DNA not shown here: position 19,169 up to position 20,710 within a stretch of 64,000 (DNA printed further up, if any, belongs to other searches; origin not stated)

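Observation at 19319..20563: eIF4A-derived DEAD-box paralog with all catalytic motifs degenerate (putative pseudo-helicase)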

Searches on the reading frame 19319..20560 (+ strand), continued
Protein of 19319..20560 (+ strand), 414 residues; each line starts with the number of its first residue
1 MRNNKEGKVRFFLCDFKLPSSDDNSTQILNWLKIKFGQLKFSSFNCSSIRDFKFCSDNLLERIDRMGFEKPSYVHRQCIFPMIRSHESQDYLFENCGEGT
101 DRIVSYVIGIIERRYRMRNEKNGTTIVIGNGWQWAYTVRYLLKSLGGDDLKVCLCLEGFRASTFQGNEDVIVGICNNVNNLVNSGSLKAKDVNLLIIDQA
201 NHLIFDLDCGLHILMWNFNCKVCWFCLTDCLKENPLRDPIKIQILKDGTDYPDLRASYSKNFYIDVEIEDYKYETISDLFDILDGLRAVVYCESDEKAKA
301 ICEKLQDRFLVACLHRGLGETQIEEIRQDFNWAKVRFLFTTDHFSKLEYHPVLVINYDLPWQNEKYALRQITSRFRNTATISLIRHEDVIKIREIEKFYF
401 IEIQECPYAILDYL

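Call 58: fold_search(model_id=the predicted structure, library=pdb)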
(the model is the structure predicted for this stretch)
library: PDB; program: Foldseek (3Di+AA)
matches with E <= 10: 1728; with E <= 0.001: 841
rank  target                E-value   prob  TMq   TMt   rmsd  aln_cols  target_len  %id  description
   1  2vso_A                4.1e-23  1.00  0.50  0.55   7.4       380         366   26  Crystal Structure of a Translation Initiation Complex (released 2008-06-24)
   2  2j0s_A                1.1e-22  1.00  0.45  0.47   8.8       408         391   21  The crystal structure of the Exon Junction Complex at 2.2 A resolution (released 2006-09-06)
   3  9dts_D                1.2e-22  1.00  0.45  0.49   8.1       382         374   26  Crystal structure of the human eIF4A1/AMPPNP/amidino-rocaglate/polypurine RNA complex (released 2025-03-12)
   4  5zc9_A                3.0e-22  1.00  0.47  0.50   8.0       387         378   26  Crystal structure of the human eIF4A1-ATP analog-RocA-polypurine RNA complex (released 2019-01-16)
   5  9dts_B                4.4e-22  1.00  0.45  0.48   8.1       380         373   26  Crystal structure of the human eIF4A1/AMPPNP/amidino-rocaglate/polypurine RNA complex (released 2025-03-12)
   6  9avr_A                1.0e-21  1.00  0.46  0.49   8.1       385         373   25  Human eIF4A-1 in complex with AMP-PNP, RNA, and the inhibitor silvestrol (released 2024-10-23)
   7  2j0q_A                1.7e-21  1.00  0.45  0.47   8.8       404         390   21  The crystal structure of the Exon Junction Complex at 3.2 A resolution (released 2006-08-30)
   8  7ppz_B                3.6e-21  1.00  0.41  0.44   9.2       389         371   25  Crystal structure of the Burkholderia Lethal Factor 1 (BLF1) C94S inactive mutant in complex with human eIF4A - Crysta (released 2022-04-13)
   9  1fuu_B                4.8e-21  1.00  0.41  0.45  13.8       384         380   26  YEAST INITIATION FACTOR 4A (released 2000-11-29)
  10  7pq0_B                1.4e-20  1.00  0.42  0.45   9.3       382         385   27  Crystal structure of the Burkholderia Lethal Factor 1 (BLF1) C94S inactive mutant in complex with human eIF4A - Crysta (released 2022-04-13)
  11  2hyi_C                2.1e-20  1.00  0.46  0.48   8.1       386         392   23  Structure of the human exon junction complex with a trapped DEAD-box helicase bound to RNA (released 2006-08-15)
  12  6icz_u                3.1e-20  1.00  0.45  0.48   8.1       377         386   23  Cryo-EM structure of a human post-catalytic spliceosome (P complex) at 3.0 angstrom (released 2019-03-13)
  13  6zmw_j                6.9e-20  1.00  0.50  0.53   7.6       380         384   26  Structure of a human 48S translational initiation complex (released 2020-09-23)
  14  3eiq_D                6.9e-20  1.00  0.42  0.47   9.8       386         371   25  Crystal structure of Pdcd4-eIF4A (released 2009-02-24)
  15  1hv8_A                9.6e-20  1.00  0.42  0.47   9.9       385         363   22  CRYSTAL STRUCTURE OF A DEAD BOX PROTEIN FROM THE HYPERTHERMOPHILE METHANOCOCCUS JANNASCHII (released 2001-02-21)
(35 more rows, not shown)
